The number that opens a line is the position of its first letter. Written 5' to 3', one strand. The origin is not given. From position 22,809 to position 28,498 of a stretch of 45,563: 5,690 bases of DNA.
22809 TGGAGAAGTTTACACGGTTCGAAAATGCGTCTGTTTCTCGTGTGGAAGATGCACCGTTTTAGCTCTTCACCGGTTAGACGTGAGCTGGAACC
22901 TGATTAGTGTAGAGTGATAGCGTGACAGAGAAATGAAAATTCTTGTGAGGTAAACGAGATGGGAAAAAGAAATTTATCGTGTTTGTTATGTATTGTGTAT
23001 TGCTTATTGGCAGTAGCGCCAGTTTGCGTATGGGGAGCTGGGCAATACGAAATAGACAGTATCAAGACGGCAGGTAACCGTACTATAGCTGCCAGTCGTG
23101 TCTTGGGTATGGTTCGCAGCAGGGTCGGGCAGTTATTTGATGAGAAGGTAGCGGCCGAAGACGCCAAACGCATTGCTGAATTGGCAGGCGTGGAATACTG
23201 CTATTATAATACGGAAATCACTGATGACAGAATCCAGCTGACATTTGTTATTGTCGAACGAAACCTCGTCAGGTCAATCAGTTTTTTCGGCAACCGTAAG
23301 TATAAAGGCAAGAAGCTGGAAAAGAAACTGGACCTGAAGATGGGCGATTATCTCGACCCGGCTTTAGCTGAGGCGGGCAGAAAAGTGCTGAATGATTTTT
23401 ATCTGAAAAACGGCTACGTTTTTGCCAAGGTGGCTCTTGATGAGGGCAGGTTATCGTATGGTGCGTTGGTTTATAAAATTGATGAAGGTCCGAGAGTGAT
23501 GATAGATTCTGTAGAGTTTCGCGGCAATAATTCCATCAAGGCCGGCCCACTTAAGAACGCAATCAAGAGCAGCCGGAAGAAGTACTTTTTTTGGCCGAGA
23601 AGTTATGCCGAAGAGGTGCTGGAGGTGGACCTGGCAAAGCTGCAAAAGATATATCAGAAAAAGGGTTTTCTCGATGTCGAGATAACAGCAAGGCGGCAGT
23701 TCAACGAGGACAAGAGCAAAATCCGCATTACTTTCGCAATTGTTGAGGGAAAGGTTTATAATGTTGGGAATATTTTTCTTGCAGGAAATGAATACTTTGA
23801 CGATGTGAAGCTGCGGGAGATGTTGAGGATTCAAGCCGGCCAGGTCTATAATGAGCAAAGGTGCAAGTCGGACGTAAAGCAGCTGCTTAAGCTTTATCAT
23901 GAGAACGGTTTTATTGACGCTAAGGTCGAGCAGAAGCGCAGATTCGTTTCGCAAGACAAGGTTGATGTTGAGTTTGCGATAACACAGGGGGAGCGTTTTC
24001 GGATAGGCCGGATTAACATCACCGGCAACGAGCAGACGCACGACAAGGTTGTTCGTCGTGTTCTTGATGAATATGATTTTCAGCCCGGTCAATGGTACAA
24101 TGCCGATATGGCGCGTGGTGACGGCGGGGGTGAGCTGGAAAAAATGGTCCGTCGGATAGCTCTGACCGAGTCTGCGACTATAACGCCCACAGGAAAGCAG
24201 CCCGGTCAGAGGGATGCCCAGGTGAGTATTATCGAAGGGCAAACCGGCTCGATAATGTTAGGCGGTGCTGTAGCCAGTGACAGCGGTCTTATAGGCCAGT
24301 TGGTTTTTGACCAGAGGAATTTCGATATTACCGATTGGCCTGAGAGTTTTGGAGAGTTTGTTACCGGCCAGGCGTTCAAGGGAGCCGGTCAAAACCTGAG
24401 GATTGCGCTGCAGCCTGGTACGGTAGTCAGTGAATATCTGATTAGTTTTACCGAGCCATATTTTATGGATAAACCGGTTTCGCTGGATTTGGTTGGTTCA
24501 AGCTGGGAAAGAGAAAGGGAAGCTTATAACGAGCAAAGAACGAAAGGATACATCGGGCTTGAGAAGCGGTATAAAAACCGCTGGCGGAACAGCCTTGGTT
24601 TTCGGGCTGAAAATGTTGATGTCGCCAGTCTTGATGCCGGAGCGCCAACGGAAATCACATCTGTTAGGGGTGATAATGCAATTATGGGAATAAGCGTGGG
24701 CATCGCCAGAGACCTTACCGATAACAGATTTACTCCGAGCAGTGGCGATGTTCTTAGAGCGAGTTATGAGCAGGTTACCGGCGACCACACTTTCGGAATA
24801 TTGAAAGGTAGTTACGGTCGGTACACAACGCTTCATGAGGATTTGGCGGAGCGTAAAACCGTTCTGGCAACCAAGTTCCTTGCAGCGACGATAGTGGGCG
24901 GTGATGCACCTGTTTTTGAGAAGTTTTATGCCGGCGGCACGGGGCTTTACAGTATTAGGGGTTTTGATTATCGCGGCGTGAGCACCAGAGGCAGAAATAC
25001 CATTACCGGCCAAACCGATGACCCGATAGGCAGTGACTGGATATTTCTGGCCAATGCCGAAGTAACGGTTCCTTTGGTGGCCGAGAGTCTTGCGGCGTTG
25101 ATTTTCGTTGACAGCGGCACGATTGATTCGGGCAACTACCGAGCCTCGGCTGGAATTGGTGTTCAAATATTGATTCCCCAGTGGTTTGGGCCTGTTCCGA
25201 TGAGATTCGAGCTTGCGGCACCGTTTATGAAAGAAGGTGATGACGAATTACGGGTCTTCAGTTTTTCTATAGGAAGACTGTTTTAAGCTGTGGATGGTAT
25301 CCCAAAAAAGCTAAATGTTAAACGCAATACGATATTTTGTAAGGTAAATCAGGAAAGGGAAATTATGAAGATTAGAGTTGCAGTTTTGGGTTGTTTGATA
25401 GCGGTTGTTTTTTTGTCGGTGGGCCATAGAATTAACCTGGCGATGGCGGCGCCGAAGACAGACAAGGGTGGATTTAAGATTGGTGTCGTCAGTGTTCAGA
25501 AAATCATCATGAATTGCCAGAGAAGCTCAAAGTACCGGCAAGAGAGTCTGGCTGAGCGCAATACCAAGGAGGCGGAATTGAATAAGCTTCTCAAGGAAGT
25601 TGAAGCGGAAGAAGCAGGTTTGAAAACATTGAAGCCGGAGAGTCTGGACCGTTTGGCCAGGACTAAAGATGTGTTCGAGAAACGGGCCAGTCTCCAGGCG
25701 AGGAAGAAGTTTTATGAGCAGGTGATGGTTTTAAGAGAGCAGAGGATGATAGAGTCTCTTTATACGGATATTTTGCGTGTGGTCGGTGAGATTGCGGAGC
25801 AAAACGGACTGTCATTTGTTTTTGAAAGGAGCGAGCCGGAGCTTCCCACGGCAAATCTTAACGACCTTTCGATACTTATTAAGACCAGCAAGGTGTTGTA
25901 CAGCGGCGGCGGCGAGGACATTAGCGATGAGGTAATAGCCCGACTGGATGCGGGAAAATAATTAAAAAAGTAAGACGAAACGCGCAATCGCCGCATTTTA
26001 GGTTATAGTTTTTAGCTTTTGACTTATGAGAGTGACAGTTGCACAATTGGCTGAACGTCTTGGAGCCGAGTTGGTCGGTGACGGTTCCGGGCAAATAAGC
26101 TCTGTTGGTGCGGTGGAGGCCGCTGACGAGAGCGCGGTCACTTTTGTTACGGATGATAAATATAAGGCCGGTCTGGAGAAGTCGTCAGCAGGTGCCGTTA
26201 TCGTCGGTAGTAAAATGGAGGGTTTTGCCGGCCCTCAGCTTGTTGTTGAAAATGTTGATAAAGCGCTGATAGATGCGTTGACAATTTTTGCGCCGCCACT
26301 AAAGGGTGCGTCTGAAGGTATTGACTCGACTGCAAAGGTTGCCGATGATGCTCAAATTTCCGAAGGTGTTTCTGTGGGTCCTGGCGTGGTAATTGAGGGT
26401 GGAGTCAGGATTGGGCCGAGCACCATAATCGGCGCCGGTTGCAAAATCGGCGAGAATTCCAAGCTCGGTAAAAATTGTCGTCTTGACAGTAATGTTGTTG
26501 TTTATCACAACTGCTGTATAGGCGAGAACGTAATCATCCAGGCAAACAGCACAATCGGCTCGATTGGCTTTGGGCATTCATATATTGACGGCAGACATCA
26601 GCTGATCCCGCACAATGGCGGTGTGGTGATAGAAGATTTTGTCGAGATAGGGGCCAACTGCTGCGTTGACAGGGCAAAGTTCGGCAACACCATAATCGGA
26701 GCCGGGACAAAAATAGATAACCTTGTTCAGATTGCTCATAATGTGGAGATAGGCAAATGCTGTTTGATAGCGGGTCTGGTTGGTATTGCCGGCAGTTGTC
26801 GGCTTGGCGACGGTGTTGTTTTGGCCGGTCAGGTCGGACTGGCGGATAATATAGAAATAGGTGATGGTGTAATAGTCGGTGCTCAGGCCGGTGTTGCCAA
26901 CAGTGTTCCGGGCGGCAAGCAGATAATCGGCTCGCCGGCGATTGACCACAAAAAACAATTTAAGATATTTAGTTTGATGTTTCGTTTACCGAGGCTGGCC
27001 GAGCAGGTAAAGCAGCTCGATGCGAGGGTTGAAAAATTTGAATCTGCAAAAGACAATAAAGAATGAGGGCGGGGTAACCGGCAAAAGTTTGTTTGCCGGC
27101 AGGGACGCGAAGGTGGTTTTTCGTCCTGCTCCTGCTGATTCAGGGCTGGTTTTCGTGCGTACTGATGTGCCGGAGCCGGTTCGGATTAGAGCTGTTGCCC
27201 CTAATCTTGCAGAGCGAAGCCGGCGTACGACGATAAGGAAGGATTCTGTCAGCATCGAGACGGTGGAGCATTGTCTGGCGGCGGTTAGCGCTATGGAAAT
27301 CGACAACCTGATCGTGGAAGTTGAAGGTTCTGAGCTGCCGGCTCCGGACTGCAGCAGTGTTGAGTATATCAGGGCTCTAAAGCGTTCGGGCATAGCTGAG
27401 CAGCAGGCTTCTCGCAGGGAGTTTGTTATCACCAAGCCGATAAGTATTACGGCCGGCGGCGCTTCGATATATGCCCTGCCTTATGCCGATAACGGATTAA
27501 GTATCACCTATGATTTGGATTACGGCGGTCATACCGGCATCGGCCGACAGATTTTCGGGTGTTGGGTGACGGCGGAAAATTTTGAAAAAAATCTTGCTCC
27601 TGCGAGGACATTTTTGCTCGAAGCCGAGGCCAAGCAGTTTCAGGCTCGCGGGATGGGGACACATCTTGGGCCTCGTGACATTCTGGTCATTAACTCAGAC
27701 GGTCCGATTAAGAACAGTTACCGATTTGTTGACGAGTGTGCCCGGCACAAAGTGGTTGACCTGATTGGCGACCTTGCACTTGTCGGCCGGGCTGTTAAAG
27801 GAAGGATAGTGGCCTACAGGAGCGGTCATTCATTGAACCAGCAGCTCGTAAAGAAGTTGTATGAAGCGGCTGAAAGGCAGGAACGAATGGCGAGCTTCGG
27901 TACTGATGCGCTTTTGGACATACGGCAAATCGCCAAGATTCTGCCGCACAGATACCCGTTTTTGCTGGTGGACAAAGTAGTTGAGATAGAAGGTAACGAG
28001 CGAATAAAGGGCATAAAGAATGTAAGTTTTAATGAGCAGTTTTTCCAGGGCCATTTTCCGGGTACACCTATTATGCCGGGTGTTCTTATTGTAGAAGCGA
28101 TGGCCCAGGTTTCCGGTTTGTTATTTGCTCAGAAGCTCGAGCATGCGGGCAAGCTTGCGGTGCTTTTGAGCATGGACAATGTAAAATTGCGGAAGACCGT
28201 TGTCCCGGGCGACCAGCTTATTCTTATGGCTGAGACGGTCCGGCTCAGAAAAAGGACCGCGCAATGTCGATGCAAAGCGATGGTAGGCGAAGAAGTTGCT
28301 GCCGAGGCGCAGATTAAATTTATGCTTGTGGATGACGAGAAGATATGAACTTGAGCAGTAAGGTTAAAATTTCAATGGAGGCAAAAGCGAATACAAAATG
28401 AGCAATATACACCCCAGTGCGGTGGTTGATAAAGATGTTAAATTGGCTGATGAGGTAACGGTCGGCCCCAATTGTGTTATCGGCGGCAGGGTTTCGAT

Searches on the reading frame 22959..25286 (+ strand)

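Call 57: search_protein_families(library=pfam, proteins=[window:22959-25286:+], max_evalue=0.00001)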
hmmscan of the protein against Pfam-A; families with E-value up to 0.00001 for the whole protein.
window:22959-25286:+ (775 aa): 3 families
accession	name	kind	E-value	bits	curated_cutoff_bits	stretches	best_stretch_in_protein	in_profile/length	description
PF07244.20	POTRA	-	3.3e-44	149.9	21.3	3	267-344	1-79/79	Surface antigen variable number repeat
PF01103.29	Omp85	-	1.5e-39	136.8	24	1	473-775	2-325/325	Omp85 superfamily domain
PF08479.16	POTRA_2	-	4.5e-08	33.2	24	0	105-176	4-75/76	POTRA domain, ShlB-type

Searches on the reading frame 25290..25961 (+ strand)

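Call 57: search_protein_families(library=pfam, proteins=[window:25290-25961:+], max_evalue=0.00001)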
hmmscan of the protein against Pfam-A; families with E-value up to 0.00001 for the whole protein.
window:25290-25961:+ (223 aa): 1 family
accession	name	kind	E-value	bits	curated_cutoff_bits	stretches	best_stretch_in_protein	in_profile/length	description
PF03938.19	OmpH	-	1.2e-17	64.9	32.4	1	63-219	1-141/141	Outer membrane protein (OmpH-like)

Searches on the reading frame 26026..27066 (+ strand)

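Call 57: search_protein_families(library=pfam, proteins=[window:26026-27066:+], max_evalue=0.00001)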
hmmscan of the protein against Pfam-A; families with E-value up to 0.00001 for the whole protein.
window:26026-27066:+ (346 aa): 3 families
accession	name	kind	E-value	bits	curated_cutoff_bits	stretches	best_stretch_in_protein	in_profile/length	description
PF00132.30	Hexapep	-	2.3e-32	109.7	27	3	144-178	1-35/36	Bacterial transferase hexapeptide (six repeats)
PF25084.1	LbH_EIF2B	-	3.1e-11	43.6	54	1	103-177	10-81/105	EIF2B subunit epsilon LbH domain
PF04613.19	LpxD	-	3.1e-11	43.4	30.8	1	23-85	3-68/70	UDP-3-O-[3-hydroxymyristoyl] glucosamine N-acyltransferase, LpxD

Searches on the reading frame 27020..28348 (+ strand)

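Call 57: search_protein_families(library=pfam, proteins=[window:27020-28348:+], max_evalue=0.00001)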
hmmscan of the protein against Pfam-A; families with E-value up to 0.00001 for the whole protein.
window:27020-28348:+ (442 aa): 2 families
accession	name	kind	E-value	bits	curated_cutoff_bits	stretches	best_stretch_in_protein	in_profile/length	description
PF03331.19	LpxC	-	6.7e-76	255.8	27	1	10-281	1-267/268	UDP-3-O-acyl N-acetylglycosamine deacetylase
PF07977.19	FabA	-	2.1e-30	105.6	23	1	308-430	1-137/138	FabA-like domain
